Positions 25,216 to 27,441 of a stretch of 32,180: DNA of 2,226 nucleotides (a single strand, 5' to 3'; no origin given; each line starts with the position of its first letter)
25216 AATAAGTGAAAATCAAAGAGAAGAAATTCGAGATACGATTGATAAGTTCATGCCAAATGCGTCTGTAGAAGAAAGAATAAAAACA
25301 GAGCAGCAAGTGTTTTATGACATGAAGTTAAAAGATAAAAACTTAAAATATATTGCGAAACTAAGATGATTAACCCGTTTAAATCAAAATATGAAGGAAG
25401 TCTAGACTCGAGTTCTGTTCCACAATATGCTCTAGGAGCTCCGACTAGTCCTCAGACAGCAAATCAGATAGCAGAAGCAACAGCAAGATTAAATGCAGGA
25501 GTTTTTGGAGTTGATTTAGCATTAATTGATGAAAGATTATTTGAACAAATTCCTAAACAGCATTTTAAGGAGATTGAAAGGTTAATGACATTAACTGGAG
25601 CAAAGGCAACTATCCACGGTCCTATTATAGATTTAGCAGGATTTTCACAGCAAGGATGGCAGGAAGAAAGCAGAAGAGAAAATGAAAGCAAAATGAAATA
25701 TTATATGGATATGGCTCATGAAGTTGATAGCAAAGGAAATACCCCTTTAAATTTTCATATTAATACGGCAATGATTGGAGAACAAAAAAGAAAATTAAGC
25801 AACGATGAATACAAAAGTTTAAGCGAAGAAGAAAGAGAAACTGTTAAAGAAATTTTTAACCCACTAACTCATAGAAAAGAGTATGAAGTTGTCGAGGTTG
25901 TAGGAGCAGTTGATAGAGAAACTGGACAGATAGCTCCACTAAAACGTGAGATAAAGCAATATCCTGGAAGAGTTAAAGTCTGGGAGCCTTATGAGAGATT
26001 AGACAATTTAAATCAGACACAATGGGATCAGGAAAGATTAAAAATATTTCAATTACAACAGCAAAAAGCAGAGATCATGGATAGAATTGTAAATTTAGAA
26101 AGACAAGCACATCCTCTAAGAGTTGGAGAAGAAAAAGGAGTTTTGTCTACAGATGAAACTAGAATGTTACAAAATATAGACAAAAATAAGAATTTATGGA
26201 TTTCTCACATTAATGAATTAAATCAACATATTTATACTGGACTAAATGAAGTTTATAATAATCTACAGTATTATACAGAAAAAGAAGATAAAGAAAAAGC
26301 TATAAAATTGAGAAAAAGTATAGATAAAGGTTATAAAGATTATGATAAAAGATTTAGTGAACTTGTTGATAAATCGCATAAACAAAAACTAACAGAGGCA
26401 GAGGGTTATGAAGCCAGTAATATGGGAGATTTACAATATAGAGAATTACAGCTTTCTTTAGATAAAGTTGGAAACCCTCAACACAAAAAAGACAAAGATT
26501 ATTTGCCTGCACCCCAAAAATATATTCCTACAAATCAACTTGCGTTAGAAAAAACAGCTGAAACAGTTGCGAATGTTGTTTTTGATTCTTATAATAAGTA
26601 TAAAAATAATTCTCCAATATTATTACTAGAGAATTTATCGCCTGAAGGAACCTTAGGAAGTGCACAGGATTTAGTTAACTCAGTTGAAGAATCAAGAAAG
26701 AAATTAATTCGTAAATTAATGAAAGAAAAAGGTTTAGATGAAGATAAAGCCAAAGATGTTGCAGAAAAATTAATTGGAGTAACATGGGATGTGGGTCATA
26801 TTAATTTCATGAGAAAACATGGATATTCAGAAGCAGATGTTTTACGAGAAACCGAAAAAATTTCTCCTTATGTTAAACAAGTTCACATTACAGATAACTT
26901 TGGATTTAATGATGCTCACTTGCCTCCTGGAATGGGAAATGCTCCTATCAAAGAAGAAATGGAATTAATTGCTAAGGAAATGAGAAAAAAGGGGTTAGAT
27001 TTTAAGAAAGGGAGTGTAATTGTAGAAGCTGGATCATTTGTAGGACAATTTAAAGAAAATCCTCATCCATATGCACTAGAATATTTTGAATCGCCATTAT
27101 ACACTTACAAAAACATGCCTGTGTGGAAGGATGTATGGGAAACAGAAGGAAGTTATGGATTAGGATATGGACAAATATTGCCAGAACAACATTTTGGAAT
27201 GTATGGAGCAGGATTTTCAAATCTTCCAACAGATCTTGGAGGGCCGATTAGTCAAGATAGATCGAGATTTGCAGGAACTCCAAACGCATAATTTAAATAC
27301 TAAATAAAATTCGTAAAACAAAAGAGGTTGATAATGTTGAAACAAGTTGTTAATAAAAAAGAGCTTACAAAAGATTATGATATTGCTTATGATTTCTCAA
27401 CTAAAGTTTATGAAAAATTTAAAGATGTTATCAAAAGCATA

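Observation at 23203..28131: Co-directional four-gene cluster of orphan proteins around a split TIM barrel and an NTase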

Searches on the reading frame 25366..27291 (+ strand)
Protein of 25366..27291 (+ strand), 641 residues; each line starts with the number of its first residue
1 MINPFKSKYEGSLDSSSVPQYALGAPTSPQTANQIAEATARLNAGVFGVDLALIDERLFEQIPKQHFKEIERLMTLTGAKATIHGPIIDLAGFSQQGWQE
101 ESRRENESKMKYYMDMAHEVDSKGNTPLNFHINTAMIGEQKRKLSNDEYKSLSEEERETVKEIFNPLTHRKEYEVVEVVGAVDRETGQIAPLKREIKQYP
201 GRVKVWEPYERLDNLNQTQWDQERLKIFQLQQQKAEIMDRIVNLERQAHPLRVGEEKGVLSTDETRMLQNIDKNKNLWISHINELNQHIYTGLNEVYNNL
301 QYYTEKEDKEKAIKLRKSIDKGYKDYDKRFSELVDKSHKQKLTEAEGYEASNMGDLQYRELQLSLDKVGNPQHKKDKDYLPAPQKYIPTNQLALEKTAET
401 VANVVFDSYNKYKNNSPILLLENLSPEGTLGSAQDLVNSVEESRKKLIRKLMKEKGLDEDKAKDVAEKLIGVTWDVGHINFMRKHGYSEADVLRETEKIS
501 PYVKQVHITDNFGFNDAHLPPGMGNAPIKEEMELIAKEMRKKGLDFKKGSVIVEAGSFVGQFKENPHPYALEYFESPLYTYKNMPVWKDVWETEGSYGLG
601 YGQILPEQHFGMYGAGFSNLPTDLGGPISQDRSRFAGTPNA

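Call 3: search_protein_families(library=pfam, proteins=[window:25366-27291:+], max_evalue=0.1)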
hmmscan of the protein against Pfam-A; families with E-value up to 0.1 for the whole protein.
window:25366-27291:+ (641 aa): 2 families
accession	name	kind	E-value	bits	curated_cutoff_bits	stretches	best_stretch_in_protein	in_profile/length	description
PF01261.30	AP_endonuc_2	-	5.1e-07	30.1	31.1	1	461-535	140-216/249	Xylose isomerase-like TIM barrel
PF10076.14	Phage_Mu_Gp48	-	0.065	13.5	37.4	0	429-535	57-131/150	Bacteriophage Mu-like, Gp48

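Call 4: search_protein_families(library=padloc, proteins=[window:25366-27291:+], max_evalue=0.1)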
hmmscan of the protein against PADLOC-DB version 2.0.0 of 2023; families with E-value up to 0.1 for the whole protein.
window:25366-27291:+ (641 aa): 0 families

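Call 9: search_protein_families(library=ncbifam, proteins=[window:25366-27291:+], max_evalue=0.1)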
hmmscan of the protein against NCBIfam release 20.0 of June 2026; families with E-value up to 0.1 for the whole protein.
window:25366-27291:+ (641 aa): 1 family
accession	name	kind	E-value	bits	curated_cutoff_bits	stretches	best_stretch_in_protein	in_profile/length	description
NF007360.0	PRK09856.1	equivalog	0.0015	18.1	305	1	494-536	194-236/276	fructoselysine 3-epimerase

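Call 10: search_protein_families(library=phrogs, proteins=[window:25366-27291:+], max_evalue=0.1)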
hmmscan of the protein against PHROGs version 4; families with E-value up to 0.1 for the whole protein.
window:25366-27291:+ (641 aa): 1 family
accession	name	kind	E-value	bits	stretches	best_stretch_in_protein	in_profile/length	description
phrog_4452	-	DNA, RNA and nucleotide metabolism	0.097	13.8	0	431-467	6-40/72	anti-restriction nuclease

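Call 12: search_solved_structures(query=window:25366-27291:+, max_evalue=10, show_alignments=2)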
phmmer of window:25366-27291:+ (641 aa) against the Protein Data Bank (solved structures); distinct sequences matched with E-value up to 10: 1.
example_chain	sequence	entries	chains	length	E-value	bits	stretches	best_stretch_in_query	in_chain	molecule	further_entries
3wqo_A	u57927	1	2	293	5.4e-05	25.7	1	462-538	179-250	Uncharacterized protein MJ1311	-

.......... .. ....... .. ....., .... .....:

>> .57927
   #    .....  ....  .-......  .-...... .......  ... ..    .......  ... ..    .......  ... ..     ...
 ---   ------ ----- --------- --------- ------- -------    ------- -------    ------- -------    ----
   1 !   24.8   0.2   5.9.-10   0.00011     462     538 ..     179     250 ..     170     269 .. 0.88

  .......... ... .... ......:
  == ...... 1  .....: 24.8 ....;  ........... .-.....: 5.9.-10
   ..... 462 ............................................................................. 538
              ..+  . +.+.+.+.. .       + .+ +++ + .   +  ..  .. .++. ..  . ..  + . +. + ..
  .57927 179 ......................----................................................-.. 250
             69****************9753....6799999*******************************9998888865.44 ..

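Call 14: find_homologous_proteins(query=window:25366-27291:+, max_evalue=0.001)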
Query window:25366-27291:+ (641 aa): 587 proteins with E <= 0.001 among 8000 candidates; the best 120 are listed.
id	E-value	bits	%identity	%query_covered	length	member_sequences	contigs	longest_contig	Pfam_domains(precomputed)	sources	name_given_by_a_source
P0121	0.0e+0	1450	100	100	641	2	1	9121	PF01261.31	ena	-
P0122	1.8e-296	1003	69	100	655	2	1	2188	-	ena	-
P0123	2.0e-269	914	64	100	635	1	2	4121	PF01261.31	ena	-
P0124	1.5e-266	905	63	100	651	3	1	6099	-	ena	-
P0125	3.5e-260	884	62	100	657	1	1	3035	PF01261.31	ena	-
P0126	5.0e-258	876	60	100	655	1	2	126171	PF01261.31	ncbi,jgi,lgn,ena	-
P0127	3.8e-257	874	60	100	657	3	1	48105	-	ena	-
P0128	6.9e-253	859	61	100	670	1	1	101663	-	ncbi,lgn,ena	-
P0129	4.3e-236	804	58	100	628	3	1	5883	PF01261.31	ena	-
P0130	3.5e-235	801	57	100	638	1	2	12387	PF01261.31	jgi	jgi:sugar phosphate isomerase/epimerase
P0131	9.4e-233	793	57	99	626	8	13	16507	PF01261.31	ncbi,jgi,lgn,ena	-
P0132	9.6e-233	793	57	99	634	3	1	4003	PF01261.31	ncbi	ncbi:MAG: TIM barrel protein, partial [Nanoarchaeota archaeon]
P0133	1.8e-232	792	56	99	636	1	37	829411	PF01261.31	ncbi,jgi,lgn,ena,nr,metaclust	ncbi:MAG: AP endonuclease family enzyme [archaeon GW2011_AR20]|nr:MAG: AP endonuclease family enzyme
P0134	4.8e-232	791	56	99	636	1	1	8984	PF01261.31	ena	-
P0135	7.3e-229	780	54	100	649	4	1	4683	PF01261.31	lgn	-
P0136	3.7e-228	778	55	100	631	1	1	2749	PF01261.31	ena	-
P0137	1.4e-226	773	56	99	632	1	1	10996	PF01261.31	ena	-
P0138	1.2e-218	746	54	99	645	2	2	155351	PF01261.31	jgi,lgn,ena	jgi:sugar phosphate isomerase/epimerase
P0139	2.1e-213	729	53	99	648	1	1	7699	PF01261.31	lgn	-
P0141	3.6e-205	702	53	99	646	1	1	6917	PF01261.31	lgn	-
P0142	1.6e-201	690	49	99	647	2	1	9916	PF01261.31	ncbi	-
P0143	5.6e-199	681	48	98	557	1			PF01261.31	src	-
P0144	2.7e-195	669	51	98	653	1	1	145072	PF01261.31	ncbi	-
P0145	5.5e-188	645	50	99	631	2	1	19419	PF01261.31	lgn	-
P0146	3.7e-186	639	49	99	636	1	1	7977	PF01261.31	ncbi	-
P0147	1.7e-179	617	49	98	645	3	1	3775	PF01261.31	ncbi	-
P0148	7.8e-179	615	48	99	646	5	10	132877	PF01261.31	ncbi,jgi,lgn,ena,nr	ncbi:hypothetical protein J4430_00585 [Candidatus Woesearchaeota archaeon]|nr:hypothetical protein [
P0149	3.2e-169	583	47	100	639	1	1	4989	PF01261.31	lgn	-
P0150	7.1e-167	575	44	100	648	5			PF01261.31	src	-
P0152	5.0e-162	559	44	99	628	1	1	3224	PF01261.31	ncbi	-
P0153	6.2e-160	552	43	97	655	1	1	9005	PF01261.31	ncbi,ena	-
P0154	2.8e-158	547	45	100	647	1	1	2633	PF01261.31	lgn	-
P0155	8.8e-157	542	44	100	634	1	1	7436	PF01261.31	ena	-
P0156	2.3e-156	541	42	99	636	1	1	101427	PF01261.31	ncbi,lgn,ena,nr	ncbi:MAG: hypothetical protein KJ674_01775 [Nanoarchaeota archaeon]|nr:hypothetical protein [Nanoarc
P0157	8.6e-155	535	43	99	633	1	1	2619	PF01261.31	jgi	-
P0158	1.1e-153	532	44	100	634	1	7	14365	PF01261.31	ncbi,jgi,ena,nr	ncbi:sugar phosphate isomerase/epimerase [Candidatus Woesearchaeota archaeon]|nr:sugar phosphate iso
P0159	2.0e-153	531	43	99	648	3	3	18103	PF01261.31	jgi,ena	-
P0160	1.1e-152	529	42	98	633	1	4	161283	PF01261.31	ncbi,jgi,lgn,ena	-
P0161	3.6e-152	527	42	100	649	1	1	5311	PF01261.31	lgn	-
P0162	4.7e-152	526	42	100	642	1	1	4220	PF01261.31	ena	-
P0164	2.6e-150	521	44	97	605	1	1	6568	PF01261.31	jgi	jgi:sugar phosphate isomerase/epimerase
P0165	5.9e-150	520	42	99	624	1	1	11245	PF01261.31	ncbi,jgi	-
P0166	1.6e-144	502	41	100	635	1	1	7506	PF01261.31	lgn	-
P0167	8.0e-143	496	41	97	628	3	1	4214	PF01261.31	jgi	-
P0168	1.0e-142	496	41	96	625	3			PF01261.31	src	-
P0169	4.8e-140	487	40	97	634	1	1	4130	PF01261.31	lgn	-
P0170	2.1e-138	481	40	100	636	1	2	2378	PF01261.31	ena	-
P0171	3.0e-137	478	39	97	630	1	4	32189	PF01261.31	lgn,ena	-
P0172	5.1e-137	477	40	100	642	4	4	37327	PF01261.31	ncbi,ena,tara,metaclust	tara:strand:- start:1367 stop:3295 length:1929 start_codon:yes stop_codon:yes gene_type:complete|met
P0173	1.3e-136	475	39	100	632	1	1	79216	PF01261.31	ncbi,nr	ncbi:sugar phosphate isomerase/epimerase [Candidatus Woesearchaeota archaeon]|nr:sugar phosphate iso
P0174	1.5e-135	472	40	96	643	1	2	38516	PF01261.31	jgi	-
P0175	3.0e-135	471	40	96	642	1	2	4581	PF01261.31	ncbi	-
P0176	5.8e-134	467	38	100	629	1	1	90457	PF01261.31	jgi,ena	-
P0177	8.0e-134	466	41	97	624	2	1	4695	PF01261.31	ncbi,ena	ncbi:MAG: hypothetical protein AABY07_02345 [Nanoarchaeota archaeon]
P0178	6.7e-132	460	40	99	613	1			PF01261.31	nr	nr:hypothetical protein [Nanoarchaeum sp.]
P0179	1.2e-131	459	39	100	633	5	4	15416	PF01261.31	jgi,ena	-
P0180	1.3e-131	459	56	62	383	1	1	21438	PF01261.31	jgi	-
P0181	1.3e-131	459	39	99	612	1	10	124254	PF01261.31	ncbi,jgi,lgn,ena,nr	ncbi:hypothetical protein J4438_03945 [Candidatus Woesearchaeota archaeon]|nr:hypothetical protein [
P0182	3.6e-131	457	39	98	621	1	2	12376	PF01261.31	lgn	-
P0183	2.3e-130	455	39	100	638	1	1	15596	PF01261.31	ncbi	-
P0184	1.9e-127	445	38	97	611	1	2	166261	PF01261.31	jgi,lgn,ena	-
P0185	5.5e-127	444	39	99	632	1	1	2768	PF01261.31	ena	-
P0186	8.5e-127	443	38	99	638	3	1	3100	PF01261.31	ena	-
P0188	4.1e-125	437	38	100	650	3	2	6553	PF01261.31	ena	-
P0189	6.1e-125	437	39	99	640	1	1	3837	PF01261.31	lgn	-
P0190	8.5e-125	436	38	100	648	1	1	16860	PF01261.31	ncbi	-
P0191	1.2e-122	429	39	96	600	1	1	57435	PF01261.31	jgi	jgi:hypothetical protein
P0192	5.1e-122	427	38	97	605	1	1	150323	PF01261.31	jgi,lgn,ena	-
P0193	9.5e-122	426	38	99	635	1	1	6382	PF01261.31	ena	-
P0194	7.4e-121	423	37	97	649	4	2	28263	PF01261.31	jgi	-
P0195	3.7e-119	418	37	98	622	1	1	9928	PF01261.31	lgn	-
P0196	9.3e-119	416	38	99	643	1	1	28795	PF01261.31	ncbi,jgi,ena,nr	ncbi:MAG: hypothetical protein KJ767_02870 [Nanoarchaeota archaeon]|nr:hypothetical protein [Nanoarc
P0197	1.2e-116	409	36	100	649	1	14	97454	PF01261.31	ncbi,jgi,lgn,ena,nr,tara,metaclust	ncbi:MAG: hypothetical protein CMH63_01695 [Nanoarchaeota archaeon]|jgi:sugar phosphate isomerase/ep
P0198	5.3e-116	407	38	96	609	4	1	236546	PF01261.31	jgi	jgi:sugar phosphate isomerase/epimerase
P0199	1.2e-115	406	38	96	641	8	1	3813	PF01261.31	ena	-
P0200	3.1e-115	405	37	99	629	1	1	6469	PF01261.31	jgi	jgi:sugar phosphate isomerase/epimerase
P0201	5.5e-114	401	36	99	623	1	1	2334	PF01261.31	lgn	-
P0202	1.4e-113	399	37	96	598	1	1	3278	PF01261.31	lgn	-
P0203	3.2e-113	398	36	99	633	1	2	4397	PF01261.31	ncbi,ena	-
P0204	3.6e-113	398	37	96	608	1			PF01261.31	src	-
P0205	4.0e-113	398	38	99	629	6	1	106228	PF01261.31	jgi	jgi:sugar phosphate isomerase/epimerase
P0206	8.7e-113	397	39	97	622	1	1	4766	PF01261.31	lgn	-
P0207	1.2e-112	396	35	99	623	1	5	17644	PF01261.31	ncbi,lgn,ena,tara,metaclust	tara:strand:+ start:327 stop:2198 length:1872 start_codon:yes stop_codon:yes gene_type:complete|meta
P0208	1.6e-112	396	37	96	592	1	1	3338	PF01261.31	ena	-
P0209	4.8e-112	394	38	96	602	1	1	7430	PF01261.31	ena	-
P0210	2.3e-111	392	36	99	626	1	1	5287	PF01261.31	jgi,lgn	-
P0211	2.7e-111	392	37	99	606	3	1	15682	PF01261.31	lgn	-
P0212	5.3e-111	391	37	96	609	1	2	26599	PF01261.31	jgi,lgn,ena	-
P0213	1.9e-110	389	36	99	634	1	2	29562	PF01261.31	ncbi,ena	-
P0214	3.4e-109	385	38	98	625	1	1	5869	PF01261.31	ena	-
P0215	3.5e-109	385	36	97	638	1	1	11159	PF01261.31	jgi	-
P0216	8.9e-109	384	36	99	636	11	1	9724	PF01261.31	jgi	jgi:sugar phosphate isomerase/epimerase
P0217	9.1e-109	383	35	96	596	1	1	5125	PF01261.31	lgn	-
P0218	1.5e-108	383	36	98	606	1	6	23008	PF01261.31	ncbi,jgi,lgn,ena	-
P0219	5.1e-108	381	35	99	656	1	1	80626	PF01261.31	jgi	jgi:sugar phosphate isomerase/epimerase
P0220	9.4e-108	380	38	97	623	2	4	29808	PF01261.31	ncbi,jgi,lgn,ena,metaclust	metaclust:\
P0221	2.8e-107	379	35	96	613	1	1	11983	PF01261.31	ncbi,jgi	-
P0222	3.5e-107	378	36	97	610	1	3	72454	PF01261.31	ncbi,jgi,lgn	-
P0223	4.8e-107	378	36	99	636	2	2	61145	PF01261.31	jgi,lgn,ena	-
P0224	7.1e-107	377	38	94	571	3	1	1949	PF01261.31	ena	-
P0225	2.0e-106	376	37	96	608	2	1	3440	PF01261.31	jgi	-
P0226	4.8e-106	374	35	99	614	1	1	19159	PF01261.31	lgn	-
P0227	5.2e-106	374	36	99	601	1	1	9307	PF01261.31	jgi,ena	-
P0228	5.6e-106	374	36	97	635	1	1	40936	PF01261.31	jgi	-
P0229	6.2e-106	374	35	97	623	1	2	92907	PF01261.31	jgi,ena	-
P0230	8.0e-106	374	36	98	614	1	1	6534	PF01261.31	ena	-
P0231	1.3e-105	373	34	99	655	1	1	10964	PF01261.31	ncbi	-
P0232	1.5e-105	373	34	99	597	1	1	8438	PF01261.31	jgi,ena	-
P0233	2.4e-105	372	36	97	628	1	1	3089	PF01261.31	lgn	-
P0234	2.4e-105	372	35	97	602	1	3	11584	PF01261.31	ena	-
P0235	3.1e-105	372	36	97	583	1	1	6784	PF01261.31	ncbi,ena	ncbi:MAG: TIM barrel protein [Nanoarchaeota archaeon]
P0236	6.8e-105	371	35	97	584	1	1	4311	PF01261.31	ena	-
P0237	8.0e-105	370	35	99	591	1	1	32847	PF01261.31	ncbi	-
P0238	2.1e-104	369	35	97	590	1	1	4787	PF01261.31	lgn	-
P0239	3.9e-104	368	36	99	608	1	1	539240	PF01261.31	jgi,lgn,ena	-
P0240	1.0e-103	367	36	96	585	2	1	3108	PF01261.31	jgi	-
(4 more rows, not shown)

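Call 23: search_solved_structures(query=A2, max_evalue=1, show_alignments=1)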
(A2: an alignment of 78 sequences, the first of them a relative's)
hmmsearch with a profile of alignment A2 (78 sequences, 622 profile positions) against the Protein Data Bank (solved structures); distinct sequences matched with E-value up to 1: 11.
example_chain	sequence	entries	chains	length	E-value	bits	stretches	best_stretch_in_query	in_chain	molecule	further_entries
3wqo_A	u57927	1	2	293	2.9e-12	49.2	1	448-525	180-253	Uncharacterized protein MJ1311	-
8txr_A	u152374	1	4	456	0.044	15.5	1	242-364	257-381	Exodeoxyribonuclease 7 large subunit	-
6clz_B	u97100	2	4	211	0.17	13.6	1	256-360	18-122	Apolipoprotein A-I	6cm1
9sob_J32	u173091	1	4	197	0.37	12.5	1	208-329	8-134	Nuclear pore complex protein NUP62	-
7tbi_M1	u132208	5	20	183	0.39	12.4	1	214-334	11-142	Nsp1 | NUP62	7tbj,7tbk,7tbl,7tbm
8fjg_A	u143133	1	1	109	0.42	12.3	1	257-336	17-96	H12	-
2lem_A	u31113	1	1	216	0.47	12.1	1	199-366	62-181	Apolipoprotein A-I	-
3s84_A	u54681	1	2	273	0.55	11.9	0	242-346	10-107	Apolipoprotein A-IV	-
5cws_C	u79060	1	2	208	0.61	11.8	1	214-334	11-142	Nucleoporin NSP1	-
4r6f_A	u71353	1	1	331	0.67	11.6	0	46-81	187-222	Leucine rich repeat DLRR_I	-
6agb_D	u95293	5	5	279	0.97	11.1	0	238-326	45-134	RNases MRP/P 32.9 kDa subunit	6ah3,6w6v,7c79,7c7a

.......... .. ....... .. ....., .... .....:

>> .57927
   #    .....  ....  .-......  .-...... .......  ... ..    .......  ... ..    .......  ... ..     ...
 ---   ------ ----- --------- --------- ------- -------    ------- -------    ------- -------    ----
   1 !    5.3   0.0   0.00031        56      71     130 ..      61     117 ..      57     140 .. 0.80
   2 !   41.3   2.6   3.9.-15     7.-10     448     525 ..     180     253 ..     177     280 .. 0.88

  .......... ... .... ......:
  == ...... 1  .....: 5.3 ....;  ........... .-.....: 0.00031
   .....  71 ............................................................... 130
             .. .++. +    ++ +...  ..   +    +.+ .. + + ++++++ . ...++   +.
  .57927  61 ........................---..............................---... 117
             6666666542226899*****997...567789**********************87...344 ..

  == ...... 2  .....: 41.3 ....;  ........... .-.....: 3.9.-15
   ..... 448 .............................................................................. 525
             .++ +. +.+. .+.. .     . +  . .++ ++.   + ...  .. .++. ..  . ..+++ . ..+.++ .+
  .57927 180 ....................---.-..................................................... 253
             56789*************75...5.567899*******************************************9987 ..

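Call 34: predict_structure(alignment_id=A2)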
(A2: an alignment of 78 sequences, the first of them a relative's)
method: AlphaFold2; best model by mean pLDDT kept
length: 641 residues; sequences in the alignment: 78
mean_pLDDT: 85.7   pTM: 0.82
mean pLDDT of the five models: 85.7, 84.9, 84.0, 83.6, 83.6
residues with pLDDT >= 90: 411; 70-90: 143; 50-70: 11; < 50: 76
segments of 3 or more residues with pLDDT < 50: 1-15, 580-584, 586-641
pLDDT, mean of each block of 10 residues (from residue 1): 34 56 88 89 87 91 95 93 95 95 97 97 95 90 95 94 86 95 97 96 95 96 93 93 95 95 96 95 92 92 91 90 88 90 89 85 85 83 96 98 98 98 94 96 98 98 98 96 93 95 94 85 89 92 86 78 76 68 47 43 46 42 44 40 38
secondary structure, 60 per line:
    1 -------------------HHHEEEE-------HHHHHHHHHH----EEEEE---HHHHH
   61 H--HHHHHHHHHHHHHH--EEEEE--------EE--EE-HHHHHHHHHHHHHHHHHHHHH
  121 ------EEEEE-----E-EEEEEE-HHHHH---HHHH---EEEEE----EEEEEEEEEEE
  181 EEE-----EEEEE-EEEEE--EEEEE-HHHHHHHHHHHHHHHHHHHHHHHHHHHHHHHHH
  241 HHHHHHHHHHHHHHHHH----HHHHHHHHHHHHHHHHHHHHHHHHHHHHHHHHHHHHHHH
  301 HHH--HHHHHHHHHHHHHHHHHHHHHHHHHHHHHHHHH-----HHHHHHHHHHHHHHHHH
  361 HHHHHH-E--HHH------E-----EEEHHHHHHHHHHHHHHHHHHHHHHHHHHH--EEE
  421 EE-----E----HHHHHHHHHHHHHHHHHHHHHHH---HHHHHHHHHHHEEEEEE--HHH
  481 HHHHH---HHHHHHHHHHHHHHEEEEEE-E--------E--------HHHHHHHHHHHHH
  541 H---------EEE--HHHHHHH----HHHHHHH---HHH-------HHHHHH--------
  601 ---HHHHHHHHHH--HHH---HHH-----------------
elements in order: E23-26 H34-43 E48-52 H56-61 H64-77 E80-84 H100-120 E127-131 E139-144 H146-150 H154-157 E161-165 E170-183 E189-193 E195-199 E202-206 H208-257 H262-303 H306-338 H344-366 E386-388 H389-415 E418-422 H433-455 H459-469 E470-475 H478-485 H489-502 E503-508 H528-541 E551-553 H556-562 H567-573 H587-592 H604-613
